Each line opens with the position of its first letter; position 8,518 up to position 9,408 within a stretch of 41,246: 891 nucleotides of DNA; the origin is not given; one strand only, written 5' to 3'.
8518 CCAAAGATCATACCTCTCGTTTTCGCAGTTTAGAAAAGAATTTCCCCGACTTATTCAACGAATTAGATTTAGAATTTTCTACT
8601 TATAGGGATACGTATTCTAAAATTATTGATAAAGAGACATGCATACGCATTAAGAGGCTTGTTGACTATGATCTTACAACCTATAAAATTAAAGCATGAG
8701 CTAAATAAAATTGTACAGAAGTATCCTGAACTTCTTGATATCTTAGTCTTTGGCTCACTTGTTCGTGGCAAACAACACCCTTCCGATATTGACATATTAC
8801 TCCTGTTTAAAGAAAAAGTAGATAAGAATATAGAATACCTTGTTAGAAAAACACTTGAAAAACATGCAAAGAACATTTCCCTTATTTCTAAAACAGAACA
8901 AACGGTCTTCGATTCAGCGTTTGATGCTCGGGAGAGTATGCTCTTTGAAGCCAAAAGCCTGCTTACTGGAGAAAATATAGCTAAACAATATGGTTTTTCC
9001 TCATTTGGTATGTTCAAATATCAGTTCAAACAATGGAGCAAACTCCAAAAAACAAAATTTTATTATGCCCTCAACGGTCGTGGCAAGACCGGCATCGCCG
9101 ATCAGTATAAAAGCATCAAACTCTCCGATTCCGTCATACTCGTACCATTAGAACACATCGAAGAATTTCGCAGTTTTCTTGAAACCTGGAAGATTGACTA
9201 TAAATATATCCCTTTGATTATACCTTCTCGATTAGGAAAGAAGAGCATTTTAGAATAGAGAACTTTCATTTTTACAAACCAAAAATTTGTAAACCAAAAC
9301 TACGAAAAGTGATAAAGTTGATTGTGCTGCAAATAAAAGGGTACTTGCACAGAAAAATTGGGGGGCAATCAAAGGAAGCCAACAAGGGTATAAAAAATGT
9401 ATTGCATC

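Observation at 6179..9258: Two paralogous HEPN-like + nucleotidyltransferase cassettes flank trxB, with unusual gene order and motifs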

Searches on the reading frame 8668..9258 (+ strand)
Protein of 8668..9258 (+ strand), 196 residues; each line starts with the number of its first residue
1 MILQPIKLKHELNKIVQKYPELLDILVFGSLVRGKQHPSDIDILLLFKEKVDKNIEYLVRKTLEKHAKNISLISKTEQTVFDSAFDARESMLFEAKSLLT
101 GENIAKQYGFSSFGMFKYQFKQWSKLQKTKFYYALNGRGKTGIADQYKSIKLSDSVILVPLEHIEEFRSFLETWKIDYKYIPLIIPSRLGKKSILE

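Call 3: search_protein_families(library=pfam, proteins=[window:8668-9258:+], max_evalue=1)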
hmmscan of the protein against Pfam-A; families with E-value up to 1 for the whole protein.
window:8668-9258:+ (196 aa): 7 families
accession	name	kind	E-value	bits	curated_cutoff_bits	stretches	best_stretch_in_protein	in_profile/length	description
PF18765.7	Polbeta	-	2.6e-10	40.7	26.9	1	11-76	2-70/93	Polymerase beta, Nucleotidyltransferase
PF01909.29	NTP_transf_2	-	4.4e-08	33.8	21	1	12-74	4-65/93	Nucleotidyltransferase domain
PF22014.2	DUF6932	-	0.00014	22.8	27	1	24-64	53-94/142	Family of unknown function (DUF6932)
PF22600.2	MTPAP-like_central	-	0.0013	19.2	27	1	7-75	24-85/139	Poly(A) RNA polymerase, mitochondrial-like, central palm domain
PF14792.12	DNA_pol_B_palm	-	0.0024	18.6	25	1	9-66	11-70/113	DNA polymerase beta palm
PF16043.11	DUF4795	-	0.055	13.3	34.8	1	46-103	54-108/208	Domain of unknown function (DUF4795)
PF21750.2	DACNH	-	0.15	12.4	27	1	28-78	21-72/107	Probable sensor domain DACNH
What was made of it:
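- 8668..9258 (+): Cassette 2 minimal nucleotidyltransferase with a C-terminal domain (196 aa; GS-X9-DID). Pfam PF18765 (40.7 bits) and PF01909 (33.8 bits), residues 11-76: call 3.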

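Call 4: search_protein_families(library=ncbifam, proteins=[window:8668-9258:+], max_evalue=1)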
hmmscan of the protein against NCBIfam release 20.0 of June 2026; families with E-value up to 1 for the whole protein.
window:8668-9258:+ (196 aa): 4 families
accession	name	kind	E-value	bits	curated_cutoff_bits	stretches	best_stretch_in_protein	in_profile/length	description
NF047752.1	MntA_antitoxin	equivalog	6.9e-06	25.9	60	1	17-73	2-60/106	type VII toxin-antitoxin system MntA family adenylyltransferase antitoxin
NF012212.1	ANT_9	subfamily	0.006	15.9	340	1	8-73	9-73/249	aminoglycoside nucleotidyltransferase ANT(9)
TIGR03671.1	cca_archaeal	equivalog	0.028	13.2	281.3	1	7-68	25-86/410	CCA tRNA nucleotidyltransferase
NF053872.1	DS2_3_antiphage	equivalog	0.044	12.1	630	1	29-78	246-295/576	anti-phage protein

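Call 11: search_solved_structures(query=window:8668-9258:+, max_evalue=1)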
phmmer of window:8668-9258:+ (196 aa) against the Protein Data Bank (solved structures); distinct sequences matched with E-value up to 1: 5.
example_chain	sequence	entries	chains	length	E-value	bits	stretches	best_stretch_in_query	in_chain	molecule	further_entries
2rff_A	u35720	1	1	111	0.00079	22.7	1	6-62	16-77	Putative nucleotidyltransferase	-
5yep_A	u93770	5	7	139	0.29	14.3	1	17-59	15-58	Toxin-antitoxin system antidote Mnt family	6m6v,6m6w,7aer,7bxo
3bd2_A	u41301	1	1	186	0.29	14.3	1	46-94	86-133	Disulfide bond protein A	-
3bci_A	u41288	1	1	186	0.33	14.1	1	46-94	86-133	Disulfide bond protein A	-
3bck_A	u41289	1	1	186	0.33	14.1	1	46-94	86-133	Disulfide bond protein A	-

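Call 26: find_homologous_proteins(query=window:8668-9258:+)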
Query window:8668-9258:+ (196 aa): 128 proteins with E <= 0.001 among 282 candidates; the best 120 are listed.
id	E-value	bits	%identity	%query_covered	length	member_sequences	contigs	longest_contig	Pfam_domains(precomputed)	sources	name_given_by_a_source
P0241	9.0e-121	419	99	100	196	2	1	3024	PF18765.8,PF01909.30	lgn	-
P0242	1.8e-101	356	84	100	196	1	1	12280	PF18765.8,PF01909.30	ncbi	-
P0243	7.1e-99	347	81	100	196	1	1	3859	PF18765.8,PF01909.30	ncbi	-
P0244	9.0e-99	347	81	100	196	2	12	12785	PF18765.8,PF01909.30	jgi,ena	-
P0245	1.7e-96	339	80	100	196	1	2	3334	PF18765.8,PF01909.30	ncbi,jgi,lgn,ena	-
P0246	4.9e-95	335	78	99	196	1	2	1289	PF18765.8,PF01909.30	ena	-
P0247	1.7e-92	326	78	100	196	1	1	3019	PF18765.8,PF22014.3,PF01909.30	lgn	-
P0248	3.0e-88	313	73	100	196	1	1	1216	PF18765.8,PF01909.30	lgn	-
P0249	1.0e-84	301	70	99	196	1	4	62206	PF18765.8,PF01909.30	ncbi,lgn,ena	-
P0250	8.4e-83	295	69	100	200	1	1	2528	PF18765.8,PF01909.30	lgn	-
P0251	7.4e-77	275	68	99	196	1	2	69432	PF18765.8,PF01909.30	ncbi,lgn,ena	-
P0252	1.4e-74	268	62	100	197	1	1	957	PF18765.8,PF22014.3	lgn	-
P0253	1.3e-73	265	62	100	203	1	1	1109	PF18765.8,PF01909.30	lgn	-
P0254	2.9e-73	264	65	100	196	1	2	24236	PF18765.8,PF01909.30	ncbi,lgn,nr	ncbi:MAG: nucleotidyltransferase domain-containing protein [Nanoarchaeota archaeon]|nr:nucleotidyltr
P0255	1.3e-72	262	62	100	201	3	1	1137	PF18765.8,PF01909.30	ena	-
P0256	2.2e-72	261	61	100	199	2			PF18765.8,PF01909.30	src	-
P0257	5.6e-72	260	61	100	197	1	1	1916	PF18765.8,PF01909.30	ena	-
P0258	7.0e-72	259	61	100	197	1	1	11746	PF18765.8,PF22014.3,PF01909.30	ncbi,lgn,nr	ncbi:MAG: nucleotidyltransferase domain-containing protein [Candidatus Nanoarchaeia archaeon]|nr:nuc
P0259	8.3e-72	259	61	100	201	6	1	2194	PF18765.8,PF01909.30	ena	-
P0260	1.5e-71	258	62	99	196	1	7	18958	PF18765.8,PF01909.30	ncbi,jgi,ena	-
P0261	1.8e-71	258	61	100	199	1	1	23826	PF18765.8,PF22014.3,PF01909.30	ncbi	-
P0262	2.4e-71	258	61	100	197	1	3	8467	PF18765.8,PF01909.30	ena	-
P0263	2.5e-71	257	58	100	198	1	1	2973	PF18765.8,PF01909.30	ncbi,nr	ncbi:nucleotidyltransferase domain-containing protein [Candidatus Woesearchaeota archaeon]|nr:nucleo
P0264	2.7e-71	257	61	100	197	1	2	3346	PF18765.8,PF22014.3,PF01909.30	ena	-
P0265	2.7e-71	257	61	100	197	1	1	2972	PF18765.8,PF01909.30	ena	-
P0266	3.7e-71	257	63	99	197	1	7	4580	PF18765.8,PF01909.30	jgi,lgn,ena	jgi:predicted nucleotidyltransferase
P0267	6.4e-71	256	60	100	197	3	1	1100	PF18765.8,PF01909.30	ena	-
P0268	6.4e-71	256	61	100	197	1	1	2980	PF18765.8,PF22014.3,PF01909.30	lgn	-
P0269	7.3e-71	256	60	100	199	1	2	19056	PF18765.8,PF22014.3,PF01909.30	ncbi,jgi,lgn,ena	-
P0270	8.2e-71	256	58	100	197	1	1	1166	PF18765.8,PF01909.30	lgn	-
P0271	8.9e-71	256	61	100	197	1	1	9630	PF18765.8,PF22014.3,PF01909.30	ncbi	-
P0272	9.1e-71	256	62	99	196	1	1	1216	PF18765.8,PF22014.3,PF01909.30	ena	-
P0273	1.1e-70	255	61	100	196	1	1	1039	PF18765.8,PF22014.3,PF01909.30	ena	-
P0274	1.2e-70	255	62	99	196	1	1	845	PF18765.8,PF22014.3,PF01909.30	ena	-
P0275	1.5e-70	255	61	99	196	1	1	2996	PF18765.8,PF22014.3,PF01909.30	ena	-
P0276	1.6e-70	255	60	100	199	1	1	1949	PF18765.8,PF01909.30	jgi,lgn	-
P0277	1.6e-70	255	60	100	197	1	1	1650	PF18765.8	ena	-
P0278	1.6e-70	255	61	99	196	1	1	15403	PF18765.8,PF22014.3,PF01909.30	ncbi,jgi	jgi:predicted nucleotidyltransferase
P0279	1.8e-70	255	59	100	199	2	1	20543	PF18765.8,PF01909.30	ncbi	-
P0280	2.4e-70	254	62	95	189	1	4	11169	PF18765.8,PF01909.30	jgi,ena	-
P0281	3.3e-70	254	62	92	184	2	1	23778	PF18765.8,PF01909.30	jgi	-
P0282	4.0e-70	254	59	99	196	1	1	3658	PF18765.8,PF01909.30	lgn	-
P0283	4.1e-70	254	61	100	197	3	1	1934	PF18765.8,PF01909.30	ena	-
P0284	9.4e-70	252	57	99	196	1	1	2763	PF18765.8,PF22014.3,PF01909.30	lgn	-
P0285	1.0e-69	252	57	99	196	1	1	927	PF18765.8,PF01909.30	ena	-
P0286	1.6e-69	252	59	99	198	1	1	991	PF18765.8,PF01909.30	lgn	-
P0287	1.7e-69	251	56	100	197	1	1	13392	PF18765.8,PF01909.30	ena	-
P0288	1.9e-69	251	62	90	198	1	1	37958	PF18765.8,PF01909.30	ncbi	-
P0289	1.9e-69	251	59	99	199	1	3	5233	PF18765.8,PF01909.30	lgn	-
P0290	3.6e-69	250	59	100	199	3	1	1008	PF18765.8,PF01909.30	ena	-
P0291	5.0e-69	250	62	99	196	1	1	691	PF18765.8,PF01909.30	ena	-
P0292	5.2e-69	250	58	100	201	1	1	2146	PF18765.8,PF01909.30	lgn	-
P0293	8.1e-69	249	59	100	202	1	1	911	PF18765.8,PF01909.30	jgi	jgi:predicted nucleotidyltransferase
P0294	1.3e-68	249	60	100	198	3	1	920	PF18765.8,PF01909.30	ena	-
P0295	1.4e-68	248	58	100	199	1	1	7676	PF18765.8,PF01909.30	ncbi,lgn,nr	ncbi:nucleotidyltransferase domain-containing protein [Candidatus Woesearchaeota archaeon]|nr:nucleo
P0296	1.5e-68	248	59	100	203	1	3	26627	PF18765.8,PF01909.30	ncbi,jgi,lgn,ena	-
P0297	2.1e-68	248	57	99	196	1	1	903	PF18765.8,PF01909.30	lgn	-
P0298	5.5e-68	247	60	100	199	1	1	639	PF18765.8,PF01909.30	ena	-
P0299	6.3e-68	246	59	99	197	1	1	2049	PF18765.8,PF01909.30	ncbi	-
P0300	1.7e-67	245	57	100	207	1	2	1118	PF18765.8,PF01909.30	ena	-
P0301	2.8e-67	244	58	99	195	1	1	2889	PF18765.8,PF22014.3,PF01909.30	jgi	jgi:predicted nucleotidyltransferase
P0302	3.0e-67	244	58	100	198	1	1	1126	PF18765.8,PF22014.3,PF01909.30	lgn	-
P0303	3.9e-67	244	59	100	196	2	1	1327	PF18765.8,PF01909.30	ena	-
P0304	4.2e-67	244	58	100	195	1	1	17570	PF18765.8,PF01909.30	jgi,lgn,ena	-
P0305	4.4e-67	244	59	97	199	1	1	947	PF18765.8,PF01909.30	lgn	-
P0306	5.1e-67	243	61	94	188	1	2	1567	PF18765.8,PF01909.30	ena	-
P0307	6.1e-67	243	58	100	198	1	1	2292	PF18765.8,PF01909.30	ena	-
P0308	7.4e-67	243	57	100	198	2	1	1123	PF18765.8,PF01909.30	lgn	-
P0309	1.3e-66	242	59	100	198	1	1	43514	PF18765.8,PF01909.30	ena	-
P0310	2.1e-66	241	59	100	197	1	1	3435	PF18765.8,PF22014.3,PF01909.30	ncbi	-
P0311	2.2e-66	241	57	99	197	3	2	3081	PF18765.8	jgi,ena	-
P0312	2.6e-66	241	60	100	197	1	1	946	PF18765.8,PF22014.3,PF14792.13,PF01909.30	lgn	-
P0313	5.0e-66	240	59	100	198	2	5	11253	PF18765.8,PF01909.30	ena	-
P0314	7.4e-66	240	56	100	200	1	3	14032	PF18765.8,PF01909.30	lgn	-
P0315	1.1e-65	239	57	100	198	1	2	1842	PF18765.8,PF01909.30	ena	-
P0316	1.7e-65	238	57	100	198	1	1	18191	PF18765.8,PF01909.30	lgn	-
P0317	2.0e-65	238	58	100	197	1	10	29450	PF18765.8,PF01909.30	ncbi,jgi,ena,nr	ncbi:MAG TPA: nucleotidyltransferase domain-containing protein [Candidatus Nanoarchaeia archaeon]|nr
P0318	2.0e-65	238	62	90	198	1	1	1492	PF18765.8,PF01909.30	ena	-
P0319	2.2e-65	238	57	100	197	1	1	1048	PF18765.8,PF22014.3,PF01909.30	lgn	-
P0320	3.0e-65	238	55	100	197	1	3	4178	PF18765.8,PF01909.30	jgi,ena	jgi:predicted nucleotidyltransferase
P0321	4.8e-65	237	59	100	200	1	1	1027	PF18765.8,PF22014.3,PF01909.30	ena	-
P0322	6.2e-65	237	55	100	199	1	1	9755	PF18765.8,PF22014.3,PF01909.30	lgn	-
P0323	9.6e-65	236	58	100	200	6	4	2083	PF18765.8,PF22014.3,PF01909.30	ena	-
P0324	9.8e-65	236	55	99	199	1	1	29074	PF01909.30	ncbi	ncbi:nucleotidyltransferase domain-containing protein [Nanoarchaeota archaeon]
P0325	1.4e-64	235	58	100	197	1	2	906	PF18765.8,PF22014.3,PF01909.30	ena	-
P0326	1.4e-64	235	60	96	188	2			PF18765.8,PF01909.30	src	-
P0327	1.5e-64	235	58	100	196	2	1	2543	PF18765.8,PF01909.30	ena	-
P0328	4.9e-64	234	59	92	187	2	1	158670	PF18765.8,PF01909.30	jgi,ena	jgi:predicted nucleotidyltransferase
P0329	1.1e-63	233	56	100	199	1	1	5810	PF18765.8,PF01909.30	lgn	-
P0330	1.4e-63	232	57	87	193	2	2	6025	PF18765.8,PF01909.30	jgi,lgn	-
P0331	1.9e-63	232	58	97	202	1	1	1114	PF18765.8,PF01909.30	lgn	-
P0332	3.7e-63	231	56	99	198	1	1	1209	PF18765.8,PF01909.30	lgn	-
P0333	4.8e-63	230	54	100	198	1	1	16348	PF18765.8,PF01909.30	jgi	-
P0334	8.5e-63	230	56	100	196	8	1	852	PF18765.8,PF01909.30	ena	-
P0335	1.1e-62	229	58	94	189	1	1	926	PF18765.8,PF01909.30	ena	-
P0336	1.6e-62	229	58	100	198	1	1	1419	PF18765.8,PF01909.30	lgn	-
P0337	2.1e-62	228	55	100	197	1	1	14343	PF18765.8,PF22014.3,PF01909.30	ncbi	-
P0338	1.1e-61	226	55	99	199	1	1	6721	PF18765.8,PF01909.30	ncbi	-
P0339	6.0e-60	220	54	98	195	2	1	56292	PF18765.8,PF22014.3,PF01909.30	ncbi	-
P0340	9.6e-60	220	55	88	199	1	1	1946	PF18765.8,PF01909.30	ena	-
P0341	5.7e-58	214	53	100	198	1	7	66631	PF18765.8,PF22014.3,PF01909.30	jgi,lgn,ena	jgi:predicted nucleotidyltransferase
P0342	1.3e-56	209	54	99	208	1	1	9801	PF18765.8,PF01909.30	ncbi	-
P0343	4.1e-54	201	52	96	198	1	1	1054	PF18765.8,PF22014.3,PF01909.30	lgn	-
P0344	5.6e-54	201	50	97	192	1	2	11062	PF18765.8,PF01909.30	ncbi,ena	-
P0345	1.7e-53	199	54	89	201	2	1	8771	PF18765.8,PF22014.3,PF01909.30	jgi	-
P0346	2.4e-53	199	51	96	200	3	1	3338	PF18765.8,PF22014.3,PF01909.30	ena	-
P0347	3.2e-53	198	56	91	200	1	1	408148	PF18765.8,PF01909.30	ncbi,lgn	-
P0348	4.9e-53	198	52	92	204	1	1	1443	PF18765.8,PF22014.3,PF01909.30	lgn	-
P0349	1.5e-52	196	48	97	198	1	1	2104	PF18765.8,PF14792.13,PF01909.30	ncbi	-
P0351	2.9e-52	195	51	89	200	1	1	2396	PF18765.8,PF01909.30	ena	-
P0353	1.1e-50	190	49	92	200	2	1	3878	PF18765.8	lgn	-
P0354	2.2e-50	189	51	89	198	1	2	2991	PF18765.8,PF22014.3,PF01909.30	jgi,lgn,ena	-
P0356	1.7e-49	186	52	88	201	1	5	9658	PF18765.8,PF01909.30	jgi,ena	-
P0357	4.8e-49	185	50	89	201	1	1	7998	PF18765.8,PF01909.30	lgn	-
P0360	8.8e-44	168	49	90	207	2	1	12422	PF18765.8,PF01909.30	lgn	-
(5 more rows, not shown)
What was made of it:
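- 8668..9258 (+): 128 homologues: call 26.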

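Call 29: find_encoding_contigs(protein=P0347, flank=5000, max_places=2)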
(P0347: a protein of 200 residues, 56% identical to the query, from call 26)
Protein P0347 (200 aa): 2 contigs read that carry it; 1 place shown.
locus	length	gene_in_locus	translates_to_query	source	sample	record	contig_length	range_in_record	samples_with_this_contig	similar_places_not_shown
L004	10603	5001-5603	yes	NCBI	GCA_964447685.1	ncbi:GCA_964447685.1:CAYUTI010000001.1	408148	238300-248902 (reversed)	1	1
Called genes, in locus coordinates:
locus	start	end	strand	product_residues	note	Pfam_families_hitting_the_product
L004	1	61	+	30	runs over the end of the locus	-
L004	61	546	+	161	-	-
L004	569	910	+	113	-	-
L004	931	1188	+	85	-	-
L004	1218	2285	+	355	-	PF01594:AI-2E_transport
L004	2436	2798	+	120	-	-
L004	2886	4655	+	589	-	PF04068:Fer4_RLI, PF02463:SMC_N (weak), PF00005:ABC_tran, PF13304:AAA_21 (faint), PF00005:ABC_tran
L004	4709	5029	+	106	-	-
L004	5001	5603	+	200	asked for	PF01909:NTP_transf_2 (weak), PF18765:Polbeta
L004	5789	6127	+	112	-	PF23477:zf_Tbcl_2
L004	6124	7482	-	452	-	PF07690:MFS_1, PF12832:MFS_1_like, PF05977:MFS_3 (faint), PF07690:MFS_1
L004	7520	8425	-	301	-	-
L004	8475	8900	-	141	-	-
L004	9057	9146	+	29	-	-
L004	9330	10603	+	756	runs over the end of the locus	PF22811:Zn_ribbon_NrdR, PF03477:ATP-cone, PF13597:NRDD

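Call 54: search_protein_families(library=padloc, proteins=[window:8668-9258:+], max_evalue=1)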
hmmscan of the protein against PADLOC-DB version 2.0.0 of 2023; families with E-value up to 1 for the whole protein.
window:8668-9258:+ (196 aa): 11 families
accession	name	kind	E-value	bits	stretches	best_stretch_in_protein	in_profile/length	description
PDLC04903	PDC-S09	-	1.2e-06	26.8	1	8-73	14-83/108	-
PDLC04906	PDC-S09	-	2.2e-06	25.9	1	8-65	11-69/98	-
PDLC04902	PDC-S09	-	2.1e-05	22.8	1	10-55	10-55/97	-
PDLC04904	PDC-S09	-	2.2e-05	22.6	1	9-51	13-55/104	-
PDLC04905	PDC-S09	-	2.5e-05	22.5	1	10-57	10-59/101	-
PDLC04744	PDC-M63A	-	0.00078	17.4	1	18-63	52-97/152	-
PDLC04369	PDC-M05A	-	0.0011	16.6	1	12-91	92-172/201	-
PDLC04745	PDC-M63A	-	0.0024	16.4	1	23-72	33-76/133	-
PDLC04907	PDC-S09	-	0.0028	15.8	1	13-56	19-62/114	-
PDLC04368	PDC-M05A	-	0.0066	14.3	1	11-50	95-136/201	-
PDLC04715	PDC-M58A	-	0.027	12.5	1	9-35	123-149/154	-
